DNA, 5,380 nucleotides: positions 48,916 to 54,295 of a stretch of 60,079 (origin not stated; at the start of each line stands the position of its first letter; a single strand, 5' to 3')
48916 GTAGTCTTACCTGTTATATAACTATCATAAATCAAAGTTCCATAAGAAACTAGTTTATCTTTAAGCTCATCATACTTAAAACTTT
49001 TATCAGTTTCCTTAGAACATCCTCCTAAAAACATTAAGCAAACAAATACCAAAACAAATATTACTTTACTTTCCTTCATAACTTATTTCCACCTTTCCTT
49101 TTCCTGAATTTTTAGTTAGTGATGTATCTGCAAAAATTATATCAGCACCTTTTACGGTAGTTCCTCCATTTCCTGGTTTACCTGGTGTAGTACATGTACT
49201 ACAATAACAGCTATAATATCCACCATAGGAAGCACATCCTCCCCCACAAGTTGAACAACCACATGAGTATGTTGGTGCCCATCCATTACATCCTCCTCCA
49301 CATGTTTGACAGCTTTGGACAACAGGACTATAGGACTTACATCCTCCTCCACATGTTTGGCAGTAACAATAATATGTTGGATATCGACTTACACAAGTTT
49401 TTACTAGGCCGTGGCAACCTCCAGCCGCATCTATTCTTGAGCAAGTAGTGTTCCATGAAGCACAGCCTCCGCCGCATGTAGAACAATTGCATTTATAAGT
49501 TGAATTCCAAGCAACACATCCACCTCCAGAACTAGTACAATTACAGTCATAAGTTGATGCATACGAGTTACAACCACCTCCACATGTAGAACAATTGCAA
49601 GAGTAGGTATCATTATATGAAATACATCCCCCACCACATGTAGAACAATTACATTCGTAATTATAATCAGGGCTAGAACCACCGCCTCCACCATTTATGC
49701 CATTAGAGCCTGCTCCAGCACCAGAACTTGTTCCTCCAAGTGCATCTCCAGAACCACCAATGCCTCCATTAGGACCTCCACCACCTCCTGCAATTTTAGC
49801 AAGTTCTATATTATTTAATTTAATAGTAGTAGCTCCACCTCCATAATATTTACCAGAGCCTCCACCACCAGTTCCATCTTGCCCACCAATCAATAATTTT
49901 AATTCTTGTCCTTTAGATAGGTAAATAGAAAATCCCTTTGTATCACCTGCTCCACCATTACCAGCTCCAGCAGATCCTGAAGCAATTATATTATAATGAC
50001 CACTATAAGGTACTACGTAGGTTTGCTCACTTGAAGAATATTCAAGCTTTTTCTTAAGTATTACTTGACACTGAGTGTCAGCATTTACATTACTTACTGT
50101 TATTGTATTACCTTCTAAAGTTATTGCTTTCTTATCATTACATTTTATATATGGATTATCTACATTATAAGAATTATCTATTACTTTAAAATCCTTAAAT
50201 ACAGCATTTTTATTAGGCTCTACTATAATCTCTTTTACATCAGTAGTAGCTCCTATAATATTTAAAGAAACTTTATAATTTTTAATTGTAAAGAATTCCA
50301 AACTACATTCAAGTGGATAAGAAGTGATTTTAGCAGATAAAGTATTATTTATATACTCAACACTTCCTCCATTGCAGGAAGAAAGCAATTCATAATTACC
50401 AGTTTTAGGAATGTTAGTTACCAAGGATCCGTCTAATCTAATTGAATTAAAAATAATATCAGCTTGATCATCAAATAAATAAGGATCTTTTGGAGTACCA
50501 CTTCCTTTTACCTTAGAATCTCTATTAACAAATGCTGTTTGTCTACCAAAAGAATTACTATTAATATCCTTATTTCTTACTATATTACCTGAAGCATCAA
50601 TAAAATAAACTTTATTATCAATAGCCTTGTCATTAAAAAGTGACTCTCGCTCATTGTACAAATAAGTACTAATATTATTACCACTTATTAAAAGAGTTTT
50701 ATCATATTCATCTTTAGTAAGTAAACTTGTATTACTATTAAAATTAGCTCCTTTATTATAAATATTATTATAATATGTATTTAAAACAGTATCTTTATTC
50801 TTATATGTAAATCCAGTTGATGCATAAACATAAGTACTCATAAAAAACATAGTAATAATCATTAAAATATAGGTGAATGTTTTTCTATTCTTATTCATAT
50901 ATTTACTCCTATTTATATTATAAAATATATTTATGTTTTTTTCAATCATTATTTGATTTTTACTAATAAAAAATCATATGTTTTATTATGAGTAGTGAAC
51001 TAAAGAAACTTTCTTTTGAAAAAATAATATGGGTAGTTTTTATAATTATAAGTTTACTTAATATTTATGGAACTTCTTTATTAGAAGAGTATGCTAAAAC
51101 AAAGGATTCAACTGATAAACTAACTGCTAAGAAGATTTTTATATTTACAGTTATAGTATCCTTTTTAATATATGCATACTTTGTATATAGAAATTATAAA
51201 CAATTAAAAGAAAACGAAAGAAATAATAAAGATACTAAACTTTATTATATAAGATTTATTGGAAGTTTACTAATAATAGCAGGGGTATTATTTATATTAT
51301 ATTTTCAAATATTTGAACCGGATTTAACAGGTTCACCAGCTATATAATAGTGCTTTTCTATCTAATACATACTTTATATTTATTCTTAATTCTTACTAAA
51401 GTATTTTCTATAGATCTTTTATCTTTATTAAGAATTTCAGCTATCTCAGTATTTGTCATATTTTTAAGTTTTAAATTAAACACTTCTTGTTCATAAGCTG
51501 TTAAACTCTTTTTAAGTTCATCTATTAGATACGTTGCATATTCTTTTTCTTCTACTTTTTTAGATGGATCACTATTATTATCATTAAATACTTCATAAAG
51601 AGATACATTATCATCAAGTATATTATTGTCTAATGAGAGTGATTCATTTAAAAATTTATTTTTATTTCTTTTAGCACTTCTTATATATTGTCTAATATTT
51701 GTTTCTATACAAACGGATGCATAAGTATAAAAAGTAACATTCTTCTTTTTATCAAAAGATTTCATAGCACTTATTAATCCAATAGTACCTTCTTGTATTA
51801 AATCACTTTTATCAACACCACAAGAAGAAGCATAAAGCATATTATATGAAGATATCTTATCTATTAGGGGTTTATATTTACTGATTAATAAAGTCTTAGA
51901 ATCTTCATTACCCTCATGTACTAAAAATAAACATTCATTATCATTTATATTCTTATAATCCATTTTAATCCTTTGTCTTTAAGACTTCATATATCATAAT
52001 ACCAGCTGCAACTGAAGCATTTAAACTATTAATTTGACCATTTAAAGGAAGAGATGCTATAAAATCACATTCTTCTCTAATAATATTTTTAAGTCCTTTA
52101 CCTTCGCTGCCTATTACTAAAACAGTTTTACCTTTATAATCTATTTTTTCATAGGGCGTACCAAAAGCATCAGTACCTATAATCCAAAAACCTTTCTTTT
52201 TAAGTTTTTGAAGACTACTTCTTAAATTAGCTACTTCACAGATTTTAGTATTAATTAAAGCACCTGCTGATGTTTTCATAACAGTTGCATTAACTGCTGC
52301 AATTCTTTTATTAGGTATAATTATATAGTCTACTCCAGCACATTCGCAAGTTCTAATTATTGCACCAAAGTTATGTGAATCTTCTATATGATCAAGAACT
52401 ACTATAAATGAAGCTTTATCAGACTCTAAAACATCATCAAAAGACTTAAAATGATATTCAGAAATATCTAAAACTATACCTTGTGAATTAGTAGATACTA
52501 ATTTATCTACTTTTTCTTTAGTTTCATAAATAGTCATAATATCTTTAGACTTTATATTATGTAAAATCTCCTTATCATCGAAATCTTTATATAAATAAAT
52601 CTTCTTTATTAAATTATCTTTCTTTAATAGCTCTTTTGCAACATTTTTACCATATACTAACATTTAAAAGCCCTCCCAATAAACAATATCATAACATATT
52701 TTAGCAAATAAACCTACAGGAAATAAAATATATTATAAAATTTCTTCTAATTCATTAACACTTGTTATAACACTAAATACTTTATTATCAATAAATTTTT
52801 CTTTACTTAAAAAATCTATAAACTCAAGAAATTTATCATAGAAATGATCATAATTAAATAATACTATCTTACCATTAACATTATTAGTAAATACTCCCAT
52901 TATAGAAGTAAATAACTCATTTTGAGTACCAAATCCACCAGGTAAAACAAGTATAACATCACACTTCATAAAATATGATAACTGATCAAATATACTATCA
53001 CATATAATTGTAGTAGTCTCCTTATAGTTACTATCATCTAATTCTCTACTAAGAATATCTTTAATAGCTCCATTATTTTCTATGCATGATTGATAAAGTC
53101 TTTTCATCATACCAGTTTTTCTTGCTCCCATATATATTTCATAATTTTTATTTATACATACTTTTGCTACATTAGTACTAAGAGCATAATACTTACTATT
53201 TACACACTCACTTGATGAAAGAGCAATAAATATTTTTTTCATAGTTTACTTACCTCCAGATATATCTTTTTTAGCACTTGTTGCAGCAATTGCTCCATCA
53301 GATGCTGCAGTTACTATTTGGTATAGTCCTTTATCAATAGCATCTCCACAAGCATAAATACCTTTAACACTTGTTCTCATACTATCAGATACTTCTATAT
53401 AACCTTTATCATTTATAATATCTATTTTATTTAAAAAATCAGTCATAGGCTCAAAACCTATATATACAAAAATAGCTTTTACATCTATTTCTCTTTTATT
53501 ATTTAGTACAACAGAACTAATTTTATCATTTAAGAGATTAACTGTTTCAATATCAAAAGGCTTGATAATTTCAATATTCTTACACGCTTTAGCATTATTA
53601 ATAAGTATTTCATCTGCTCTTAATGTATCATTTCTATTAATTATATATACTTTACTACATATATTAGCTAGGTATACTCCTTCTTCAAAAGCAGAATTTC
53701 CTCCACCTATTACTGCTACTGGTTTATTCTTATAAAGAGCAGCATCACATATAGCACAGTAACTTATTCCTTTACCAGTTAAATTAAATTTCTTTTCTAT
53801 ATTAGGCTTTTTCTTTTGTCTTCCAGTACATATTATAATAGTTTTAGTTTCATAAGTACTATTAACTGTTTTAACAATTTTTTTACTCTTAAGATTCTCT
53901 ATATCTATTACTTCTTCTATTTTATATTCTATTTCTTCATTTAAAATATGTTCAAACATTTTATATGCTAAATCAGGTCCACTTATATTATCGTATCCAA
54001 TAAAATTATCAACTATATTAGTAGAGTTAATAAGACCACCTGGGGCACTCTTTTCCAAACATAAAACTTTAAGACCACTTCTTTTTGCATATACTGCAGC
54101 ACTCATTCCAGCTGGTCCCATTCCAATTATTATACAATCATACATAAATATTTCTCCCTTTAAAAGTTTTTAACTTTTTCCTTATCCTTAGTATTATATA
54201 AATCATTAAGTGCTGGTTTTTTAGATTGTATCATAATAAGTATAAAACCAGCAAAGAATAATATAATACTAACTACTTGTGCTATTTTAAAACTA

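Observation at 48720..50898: Secreted protein fusing a poly-glycine domain to about 8 tandem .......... repeats, translationally coupled to a lipoprotein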

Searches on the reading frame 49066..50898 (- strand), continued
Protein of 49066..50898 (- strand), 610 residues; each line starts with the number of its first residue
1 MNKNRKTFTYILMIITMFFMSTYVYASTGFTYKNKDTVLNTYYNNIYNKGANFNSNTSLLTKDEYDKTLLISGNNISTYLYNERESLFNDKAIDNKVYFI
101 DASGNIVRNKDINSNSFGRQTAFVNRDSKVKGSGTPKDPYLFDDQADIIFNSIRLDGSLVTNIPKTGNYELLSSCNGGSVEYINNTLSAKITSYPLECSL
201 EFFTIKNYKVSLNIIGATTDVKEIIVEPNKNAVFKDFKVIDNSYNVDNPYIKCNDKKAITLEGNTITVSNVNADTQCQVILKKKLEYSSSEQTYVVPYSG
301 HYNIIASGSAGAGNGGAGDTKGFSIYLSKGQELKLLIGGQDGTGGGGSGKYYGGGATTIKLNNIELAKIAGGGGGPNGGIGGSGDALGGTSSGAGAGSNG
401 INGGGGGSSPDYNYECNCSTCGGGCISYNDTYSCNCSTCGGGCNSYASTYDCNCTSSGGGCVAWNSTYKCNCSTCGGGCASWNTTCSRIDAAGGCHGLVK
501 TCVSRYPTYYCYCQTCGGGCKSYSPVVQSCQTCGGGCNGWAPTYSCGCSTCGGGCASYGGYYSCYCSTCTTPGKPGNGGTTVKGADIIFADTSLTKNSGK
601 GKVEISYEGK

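Call 91: search_protein_families(library=phrogs, proteins=[window:49066-50898:-, P0003, P0006, P0015], max_evalue=0.01)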
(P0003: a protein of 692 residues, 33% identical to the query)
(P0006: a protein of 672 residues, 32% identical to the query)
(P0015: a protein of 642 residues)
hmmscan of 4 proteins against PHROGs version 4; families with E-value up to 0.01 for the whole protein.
window:49066-50898:- (610 aa): 0 families

P0003 (692 aa): 3 families
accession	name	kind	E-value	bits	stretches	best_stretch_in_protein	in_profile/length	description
phrog_7388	-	unknown function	4.2e-11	43.6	1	313-515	6-205/455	-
phrog_5811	-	unknown function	7.3e-05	22.8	1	313-504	8-229/571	-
phrog_22713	-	unknown function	0.00032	21.1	1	321-527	40-245/401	-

P0006 (672 aa): 5 families
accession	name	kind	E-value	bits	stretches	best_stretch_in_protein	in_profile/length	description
phrog_7388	-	unknown function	4.6e-10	40.1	1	414-563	15-188/455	-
phrog_22713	-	unknown function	4.6e-07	30.5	1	400-554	27-178/401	-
phrog_13280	-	unknown function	7.4e-05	23.6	1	4-30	3-29/67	-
phrog_11596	-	unknown function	0.00039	21.2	1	3-64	4-61/187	-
phrog_10597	-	unknown function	0.0012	19.7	1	1-25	1-25/59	-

P0015 (642 aa): 1 family
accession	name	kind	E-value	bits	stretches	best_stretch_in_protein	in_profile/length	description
phrog_5811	-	unknown function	1.3e-05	25.3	1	316-485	22-220/571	-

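Call 98: fold_search(model_id=the predicted structure, library=viral)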
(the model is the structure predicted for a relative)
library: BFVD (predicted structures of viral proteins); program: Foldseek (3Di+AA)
matches with E <= 10: 122; with E <= 0.001: 28
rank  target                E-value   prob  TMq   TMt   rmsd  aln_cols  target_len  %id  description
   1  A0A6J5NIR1            9.0e-07  1.00  0.15  0.23  26.0       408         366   18  Uncharacterized protein [uncultured Caudovirales phage]
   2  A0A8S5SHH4            1.3e-06  1.00  0.12  0.14  32.2       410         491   20  Glycine-rich domain-containing protein [Siphoviridae sp. ctBCr48]
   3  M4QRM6                1.9e-06  1.00  0.16  0.09  19.7       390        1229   14  (no name in the UniProt tables at hand)
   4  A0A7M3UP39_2          3.2e-06  1.00  0.20  0.09  20.2       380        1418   16  LamG-like jellyroll fold domain-containing protein [Pyramimonas orientalis virus]
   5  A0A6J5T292            3.9e-06  1.00  0.14  0.21  27.1       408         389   15  Glycine-rich domain-containing protein [uncultured Caudovirales phage]
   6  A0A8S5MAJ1            3.9e-06  1.00  0.14  0.19  25.3       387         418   19  Glycine-rich domain-containing protein [Myoviridae sp. ctRPH1]
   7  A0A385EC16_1          4.6e-06  1.00  0.14  0.07  18.8       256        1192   12  receptor protein-tyrosine kinase [Caulobacter phage CcrBL10]
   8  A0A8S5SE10            7.3e-06  1.00  0.13  0.10  23.2       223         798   18  receptor protein-tyrosine kinase [virus sp. ctX0L1]
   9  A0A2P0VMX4            1.5e-05  1.00  0.13  0.10  26.4       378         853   12  receptor protein-tyrosine kinase [Tetraselmis virus 1]
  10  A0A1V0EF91            1.7e-05  1.00  0.14  0.11   3.7       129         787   28  PE-PGRS family protein [Caulobacter phage Ccr34]
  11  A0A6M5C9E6            2.1e-05  1.00  0.15  0.22  18.9       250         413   15  (no name in the UniProt tables at hand)
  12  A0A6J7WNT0            3.9e-05  1.00  0.12  0.24  16.5       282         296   14  Uncharacterized protein [uncultured Caudovirales phage]
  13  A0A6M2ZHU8            4.1e-05  0.85  0.12  0.06  30.2       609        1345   12  Outer capsid protein [Synechococcus phage S-SCSM1]
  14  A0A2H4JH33            4.8e-05  1.00  0.14  0.26   3.1       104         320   27  Uncharacterized protein [uncultured Caudovirales phage]
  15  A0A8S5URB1            6.6e-05  1.00  0.13  0.18   5.0       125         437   22  receptor protein-tyrosine kinase [Siphoviridae sp. ctg6c78]
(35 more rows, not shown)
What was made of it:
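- BFVD matches are phage 'glycine-rich domain', 'minor tail' and 'tail fiber' proteins (call 98). GRD-type domains are common in phage tail and fibre proteins (call 98).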

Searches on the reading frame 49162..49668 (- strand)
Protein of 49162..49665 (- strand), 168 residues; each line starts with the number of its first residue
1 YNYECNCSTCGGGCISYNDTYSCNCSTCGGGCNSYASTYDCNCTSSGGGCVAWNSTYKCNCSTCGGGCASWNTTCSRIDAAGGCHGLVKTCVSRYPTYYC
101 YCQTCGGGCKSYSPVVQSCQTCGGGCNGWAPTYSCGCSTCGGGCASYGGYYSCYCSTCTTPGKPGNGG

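Call 8: search_protein_families(library=pfam, proteins=[window:49162-49665:-], max_evalue=10)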
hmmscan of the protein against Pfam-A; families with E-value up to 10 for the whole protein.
seq(168 aa): 0 families

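Call 21: find_homologous_proteins(query=window:49171-49668:-, max_evalue=0.01)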
Query seq(166 aa): 820 candidates shared short words with the query, none scored E <= 0.01.
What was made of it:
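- Tried and rejected: Composition filters or word filters are the likely cause (call 21).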

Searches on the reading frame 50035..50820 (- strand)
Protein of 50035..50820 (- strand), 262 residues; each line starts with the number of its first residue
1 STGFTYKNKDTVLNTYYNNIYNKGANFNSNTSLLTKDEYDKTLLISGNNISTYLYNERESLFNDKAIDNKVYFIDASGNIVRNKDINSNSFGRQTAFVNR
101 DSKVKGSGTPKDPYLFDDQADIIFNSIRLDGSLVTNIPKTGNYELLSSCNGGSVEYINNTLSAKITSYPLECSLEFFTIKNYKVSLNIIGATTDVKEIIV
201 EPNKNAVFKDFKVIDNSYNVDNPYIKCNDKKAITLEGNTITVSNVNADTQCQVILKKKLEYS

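Call 8: search_protein_families(library=pfam, proteins=[window:50035-50820:-], max_evalue=10)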
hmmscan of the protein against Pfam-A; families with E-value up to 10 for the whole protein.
seq(262 aa): 2 families
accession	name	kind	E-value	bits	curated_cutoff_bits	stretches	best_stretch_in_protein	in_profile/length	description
PF24248.1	DUF7451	-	0.014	15.8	27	1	181-254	88-156/191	Domain of unknown function (DUF7451)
PF15534.11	Ntox35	-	0.49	11.6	23.6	1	201-252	20-72/78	Bacterial toxin 35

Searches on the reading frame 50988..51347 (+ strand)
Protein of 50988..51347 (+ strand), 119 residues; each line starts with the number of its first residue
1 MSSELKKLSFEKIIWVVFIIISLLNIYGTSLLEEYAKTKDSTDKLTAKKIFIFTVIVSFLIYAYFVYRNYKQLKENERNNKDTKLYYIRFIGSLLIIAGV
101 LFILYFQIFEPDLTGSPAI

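Call 3: search_protein_families(library=pfam, proteins=[window:50988-51347:+], max_evalue=1)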
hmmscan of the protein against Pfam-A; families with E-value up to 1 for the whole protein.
window:50988-51347:+ (119 aa): 34 families (the best 25 are shown)
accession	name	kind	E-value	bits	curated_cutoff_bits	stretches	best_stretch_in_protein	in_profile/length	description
PF06664.17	WLS-like_TM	-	2.1e-05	24.4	28.3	1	9-108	110-212/247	Wntless-like, transmembrane domain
PF10277.15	Frag1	-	4.1e-05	23.7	30.3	1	40-109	114-182/220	Frag1/DRAM/Sfk1 family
PF20479.3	TMEM128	-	0.00015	22.7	23.9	1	11-103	5-95/124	TMEM128 protein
PF06195.18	DUF996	-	0.0015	19.2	31.3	1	13-105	37-133/138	Protein of unknown function (DUF996)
PF06168.16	DUF981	-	0.003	18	29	1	49-106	8-63/186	Protein of unknown function (DUF981)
PF24800.1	DUF7702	-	0.0079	15.9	27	1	14-103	36-124/244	Domain of unknown function (DUF7702)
PF09591.15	DUF2463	-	0.0097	16.3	22.5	1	15-66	153-204/210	Protein of unknown function (DUF2463)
PF04144.18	SCAMP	-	0.012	16.3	27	1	14-93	33-103/172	SCAMP family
PF04479.18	RTA1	-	0.012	15.6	24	1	14-106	117-200/208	RTA1 like protein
PF08570.15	DUF1761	-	0.014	16.1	31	1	51-103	7-62/123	Protein of unknown function (DUF1761)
PF00689.26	Cation_ATPase_C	-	0.014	15.6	27.3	1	16-106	58-141/175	Cation transporting ATPase, C-terminus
PF04123.18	DUF373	-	0.016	15.1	28.3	1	15-96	183-267/335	Domain of unknown function (DUF373)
PF12650.12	DUF3784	-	0.02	15.6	28.1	1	51-105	4-60/94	Domain of unknown function (DUF3784)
PF15860.11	DUF4728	-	0.022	15.8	26.7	1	15-74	30-91/91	Domain of unknown function (DUF4728)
PF06679.17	DUF1180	-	0.024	15.5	27.7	1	37-79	88-130/167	Membrane protein FAM174-like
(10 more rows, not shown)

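Call 4: search_protein_families(library=ncbifam, proteins=[window:50988-51347:+], max_evalue=1)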
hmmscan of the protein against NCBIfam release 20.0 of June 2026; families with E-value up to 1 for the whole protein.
window:50988-51347:+ (119 aa): 14 families
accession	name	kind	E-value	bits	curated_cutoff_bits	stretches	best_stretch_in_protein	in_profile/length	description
NF046000.1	MAG1210_fam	subfamily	9.7e-05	21.2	275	2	2-81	56-135/550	MAG1210 family protein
TIGR02866.1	CoxB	equivalog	0.00021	20.9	147.7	1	43-108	14-79/202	cytochrome c oxidase subunit II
NF045937.1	MSC_0624_12TM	equivalog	0.00082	18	70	1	13-108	211-305/445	MSC_0624 family F1-like ATPase-associated membrane protein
NF033860.0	Wzy_O6_O28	subfamily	0.0018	17.2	75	1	14-109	9-99/385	oligosaccharide repeat unit polymerase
NF033480.1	bifunc_MprF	equivalog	0.0039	15.5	600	1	4-108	406-509/841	bifunctional lysylphosphatidylglycerol flippase/synthetase MprF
NF046015.1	HisKinAgrCStaph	equivalog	0.0047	16.2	500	1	7-108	99-193/414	quorum-sensing sensor histidine kinase AgrC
TIGR04370.1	glyco_rpt_poly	subfamily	0.0048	15.9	40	1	13-106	17-108/396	oligosaccharide repeat unit polymerase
NF045849.1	ICE_MMCAP2_0565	equivalog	0.011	15.4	40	1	40-104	7-72/80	Mbov_0395 family pilin-like conjugal transfer protein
TIGR01218.1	Gpos_tandem_5TM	subfamily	0.031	14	35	1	6-109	60-163/208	tandem five-TM protein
NF046005.2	near_gluc_PtsG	equivalog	0.047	13.9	45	1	48-108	11-77/85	MPN207a family PTS transporter accessory protein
NF052597.1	FILTED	domain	0.062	13.6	40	1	52-104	10-69/110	FILTED domain-containing surface protein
NF003243.0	PRK04201.1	equivalog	0.084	12.1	252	1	17-89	47-120/266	zinc transporter ZupT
NF058670.1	sorting_LPXTATN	domain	0.43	11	32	0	83-105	6-28/32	LPxTATN C-terminal sorting signal domain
NF047566.1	SE1626_fam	equivalog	0.62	9.9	70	0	48-68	5-25/55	SE1626 family protein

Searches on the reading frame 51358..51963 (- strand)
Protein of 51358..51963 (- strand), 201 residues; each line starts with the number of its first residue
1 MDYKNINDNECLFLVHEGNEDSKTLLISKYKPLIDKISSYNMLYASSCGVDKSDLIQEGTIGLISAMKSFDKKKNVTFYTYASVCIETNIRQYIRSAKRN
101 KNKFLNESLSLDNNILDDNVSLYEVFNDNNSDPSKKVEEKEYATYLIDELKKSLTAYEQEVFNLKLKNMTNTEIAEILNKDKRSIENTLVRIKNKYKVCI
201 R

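Call 49: search_protein_families(library=pfam, proteins=[window:51358-51963:-], max_evalue=0.001)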
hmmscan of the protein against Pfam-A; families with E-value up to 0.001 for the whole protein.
window:51358-51963:- (201 aa): 3 families
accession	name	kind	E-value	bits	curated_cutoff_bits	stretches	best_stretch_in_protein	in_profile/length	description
PF04542.20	Sigma70_r2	-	3.6e-11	43.1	24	1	28-99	3-70/71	Sigma-70 region 2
PF08281.18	Sigma70_r4_2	-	1.3e-06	28.4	25.7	1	147-194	4-52/54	Sigma-70, region 4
PF00196.25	GerE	-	0.00071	19.6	23.5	0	152-198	1-47/57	Bacterial regulatory proteins, luxR family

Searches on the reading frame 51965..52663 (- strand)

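Call 49: search_protein_families(library=pfam, proteins=[window:51965-52663:-], max_evalue=0.001)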
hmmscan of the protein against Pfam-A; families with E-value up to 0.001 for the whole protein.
window:51965-52663:- (232 aa): 2 families
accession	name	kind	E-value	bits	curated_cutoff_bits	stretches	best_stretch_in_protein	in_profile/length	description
PF00588.24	SpoU_methylase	-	6e-43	146.8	29.7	1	86-225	2-142/142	SpoU rRNA Methylase family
PF08032.17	SpoU_sub_bind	-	1.5e-11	44.9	22.8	1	2-71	1-74/76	RNA 2'-O ribose methyltransferase substrate binding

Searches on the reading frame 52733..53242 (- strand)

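Call 49: search_protein_families(library=pfam, proteins=[window:52733-53242:-], max_evalue=0.001)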
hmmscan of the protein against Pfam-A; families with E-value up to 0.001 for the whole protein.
window:52733-53242:- (169 aa): 2 families
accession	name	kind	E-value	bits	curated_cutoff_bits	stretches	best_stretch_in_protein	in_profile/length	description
PF03641.19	Lysine_decarbox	-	7.7e-15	55.7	27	1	56-168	15-127/131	Possible lysine decarboxylase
PF18306.6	LDcluster4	-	0.00018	21.6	26.3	1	14-114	13-114/151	SLOG cluster4 family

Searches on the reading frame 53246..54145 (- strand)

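Call 49: search_protein_families(library=pfam, proteins=[window:53246-54145:-], max_evalue=0.001)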
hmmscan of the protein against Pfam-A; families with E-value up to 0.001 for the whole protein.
window:53246-54145:- (299 aa): 11 families
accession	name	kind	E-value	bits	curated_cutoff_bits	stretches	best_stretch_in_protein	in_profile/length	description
PF07992.20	Pyr_redox_2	-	1.2e-46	159.9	26.1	1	2-284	1-291/291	Pyridine nucleotide-disulphide oxidoreductase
PF13738.12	Pyr_redox_3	-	8.8e-23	81.4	30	2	77-267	102-305/305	Pyridine nucleotide-disulphide oxidoreductase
PF00070.33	Pyr_redox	-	6.4e-12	46.3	22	1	143-216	2-81/82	Pyridine nucleotide-disulphide oxidoreductase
PF00890.30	FAD_binding_2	-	5e-07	29.7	20.4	1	3-35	1-33/414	FAD binding domain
PF12831.13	FAD_oxidored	-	9.2e-07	28.9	27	1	3-50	1-48/416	FAD dependent oxidoreductase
PF13434.12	Lys_Orn_oxgnase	-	2.3e-06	27.4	21.3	0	86-154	135-202/339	L-lysine 6-monooxygenase/L-ornithine 5-monooxygenase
PF01134.28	GIDA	-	5.2e-06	26.2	22.1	0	3-30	1-28/391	Glucose inhibited division protein A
PF01946.23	Thi4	-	7.7e-06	25.7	26.2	1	3-37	19-55/235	Thi4 family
PF13450.12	NAD_binding_8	-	2.8e-05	24.8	21.9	1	6-44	1-40/68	NAD(P)-binding Rossmann-like domain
PF03486.20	HI0933_like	-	5.5e-05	23.2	50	1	3-33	2-32/244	HI0933-like protein Rossmann domain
PF01266.30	DAO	-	6.2e-05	23.1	27.9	1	3-36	1-35/353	FAD dependent oxidoreductase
